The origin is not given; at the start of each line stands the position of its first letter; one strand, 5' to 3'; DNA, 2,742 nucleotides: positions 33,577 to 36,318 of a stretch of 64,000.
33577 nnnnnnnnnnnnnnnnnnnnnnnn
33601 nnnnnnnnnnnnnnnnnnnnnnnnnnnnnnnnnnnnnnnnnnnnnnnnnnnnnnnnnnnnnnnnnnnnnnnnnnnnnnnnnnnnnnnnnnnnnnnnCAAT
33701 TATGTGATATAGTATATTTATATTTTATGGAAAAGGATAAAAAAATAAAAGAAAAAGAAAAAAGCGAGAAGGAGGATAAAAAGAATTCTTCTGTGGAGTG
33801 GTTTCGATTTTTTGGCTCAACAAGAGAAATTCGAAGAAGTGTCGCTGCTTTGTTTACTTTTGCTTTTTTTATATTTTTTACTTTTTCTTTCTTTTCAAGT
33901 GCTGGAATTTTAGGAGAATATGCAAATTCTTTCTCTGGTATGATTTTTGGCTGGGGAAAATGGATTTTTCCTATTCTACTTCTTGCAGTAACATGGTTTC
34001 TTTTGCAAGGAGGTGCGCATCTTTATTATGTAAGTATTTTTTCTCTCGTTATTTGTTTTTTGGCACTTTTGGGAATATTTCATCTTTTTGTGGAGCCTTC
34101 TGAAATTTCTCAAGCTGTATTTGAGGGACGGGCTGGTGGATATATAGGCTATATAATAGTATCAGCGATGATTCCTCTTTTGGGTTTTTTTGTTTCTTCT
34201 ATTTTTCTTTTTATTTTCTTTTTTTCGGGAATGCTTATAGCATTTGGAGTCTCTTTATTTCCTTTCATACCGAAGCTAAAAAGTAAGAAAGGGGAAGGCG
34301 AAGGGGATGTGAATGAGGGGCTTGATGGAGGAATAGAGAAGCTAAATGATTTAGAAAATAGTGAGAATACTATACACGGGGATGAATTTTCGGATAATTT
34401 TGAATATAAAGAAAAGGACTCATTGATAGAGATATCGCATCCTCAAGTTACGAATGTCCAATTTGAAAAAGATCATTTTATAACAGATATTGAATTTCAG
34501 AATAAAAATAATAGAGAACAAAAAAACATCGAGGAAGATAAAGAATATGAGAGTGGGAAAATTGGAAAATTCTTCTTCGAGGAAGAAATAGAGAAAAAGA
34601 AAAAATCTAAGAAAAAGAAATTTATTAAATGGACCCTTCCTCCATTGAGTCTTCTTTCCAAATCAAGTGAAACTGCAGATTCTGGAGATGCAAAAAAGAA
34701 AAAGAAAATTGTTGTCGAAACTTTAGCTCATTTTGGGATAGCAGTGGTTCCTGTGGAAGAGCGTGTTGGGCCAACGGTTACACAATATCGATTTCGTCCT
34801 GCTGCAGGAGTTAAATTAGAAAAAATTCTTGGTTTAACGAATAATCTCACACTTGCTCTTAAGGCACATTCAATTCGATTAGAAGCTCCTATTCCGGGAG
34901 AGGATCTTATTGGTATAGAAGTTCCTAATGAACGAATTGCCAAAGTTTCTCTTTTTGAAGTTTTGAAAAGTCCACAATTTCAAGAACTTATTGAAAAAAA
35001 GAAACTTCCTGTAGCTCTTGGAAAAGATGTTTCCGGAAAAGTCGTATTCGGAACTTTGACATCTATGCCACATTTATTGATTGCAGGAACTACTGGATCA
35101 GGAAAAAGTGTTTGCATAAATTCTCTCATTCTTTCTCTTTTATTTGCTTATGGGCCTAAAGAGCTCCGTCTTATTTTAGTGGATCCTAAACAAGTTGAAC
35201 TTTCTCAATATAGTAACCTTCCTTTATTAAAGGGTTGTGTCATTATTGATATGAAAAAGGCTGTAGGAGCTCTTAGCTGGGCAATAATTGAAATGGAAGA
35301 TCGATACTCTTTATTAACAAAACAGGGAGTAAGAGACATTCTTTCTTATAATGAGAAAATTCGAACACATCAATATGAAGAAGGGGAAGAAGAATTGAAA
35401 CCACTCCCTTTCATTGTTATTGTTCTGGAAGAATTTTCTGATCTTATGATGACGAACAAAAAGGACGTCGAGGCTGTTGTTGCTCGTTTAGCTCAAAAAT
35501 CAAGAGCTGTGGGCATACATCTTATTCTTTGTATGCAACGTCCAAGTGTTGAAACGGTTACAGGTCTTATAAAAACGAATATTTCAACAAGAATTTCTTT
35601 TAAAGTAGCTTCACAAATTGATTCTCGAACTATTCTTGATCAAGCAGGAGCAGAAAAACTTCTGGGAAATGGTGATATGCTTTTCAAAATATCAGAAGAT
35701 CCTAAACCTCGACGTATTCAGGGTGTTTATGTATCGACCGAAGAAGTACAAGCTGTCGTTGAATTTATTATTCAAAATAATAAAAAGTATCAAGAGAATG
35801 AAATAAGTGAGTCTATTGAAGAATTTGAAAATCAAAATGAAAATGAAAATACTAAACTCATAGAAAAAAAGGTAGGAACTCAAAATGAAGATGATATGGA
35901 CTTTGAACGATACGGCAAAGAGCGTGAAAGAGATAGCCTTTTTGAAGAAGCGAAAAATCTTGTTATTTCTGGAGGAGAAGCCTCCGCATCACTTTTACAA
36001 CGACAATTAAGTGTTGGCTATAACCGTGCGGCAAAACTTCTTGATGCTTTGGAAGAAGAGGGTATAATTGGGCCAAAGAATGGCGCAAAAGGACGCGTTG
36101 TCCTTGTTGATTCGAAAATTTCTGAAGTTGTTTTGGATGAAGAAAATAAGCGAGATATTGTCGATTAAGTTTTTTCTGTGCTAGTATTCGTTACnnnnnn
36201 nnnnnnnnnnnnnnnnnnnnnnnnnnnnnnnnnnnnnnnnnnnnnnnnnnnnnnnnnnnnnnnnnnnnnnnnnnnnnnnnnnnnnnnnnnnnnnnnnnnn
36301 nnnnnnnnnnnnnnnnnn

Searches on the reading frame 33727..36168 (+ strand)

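Call 47: search_protein_families(library=pfam, proteins=[window:33727-36168:+], max_evalue=0.001)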
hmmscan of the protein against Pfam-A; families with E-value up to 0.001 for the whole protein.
window:33727-36168:+ (813 aa): 5 families
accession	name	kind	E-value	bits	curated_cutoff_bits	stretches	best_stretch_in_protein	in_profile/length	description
PF01580.24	FtsK_SpoIIIE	-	4.4e-55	187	24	1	409-608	2-221/221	FtsK/SpoIIIE family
PF17854.6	FtsK_alpha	-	9.4e-27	93.6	22.9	1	304-401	1-101/101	FtsK alpha domain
PF09397.16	FtsK_gamma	-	1.2e-24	86.2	30.6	1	734-794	2-62/63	Ftsk gamma domain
PF13491.11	FtsK_4TM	-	2.3e-08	34.3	23.1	1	59-182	47-168/171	4TM region of DNA translocase FtsK/SpoIIIE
PF12846.13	AAA_10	-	1.8e-05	24.4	27.5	1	438-498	12-68/362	AAA-like domain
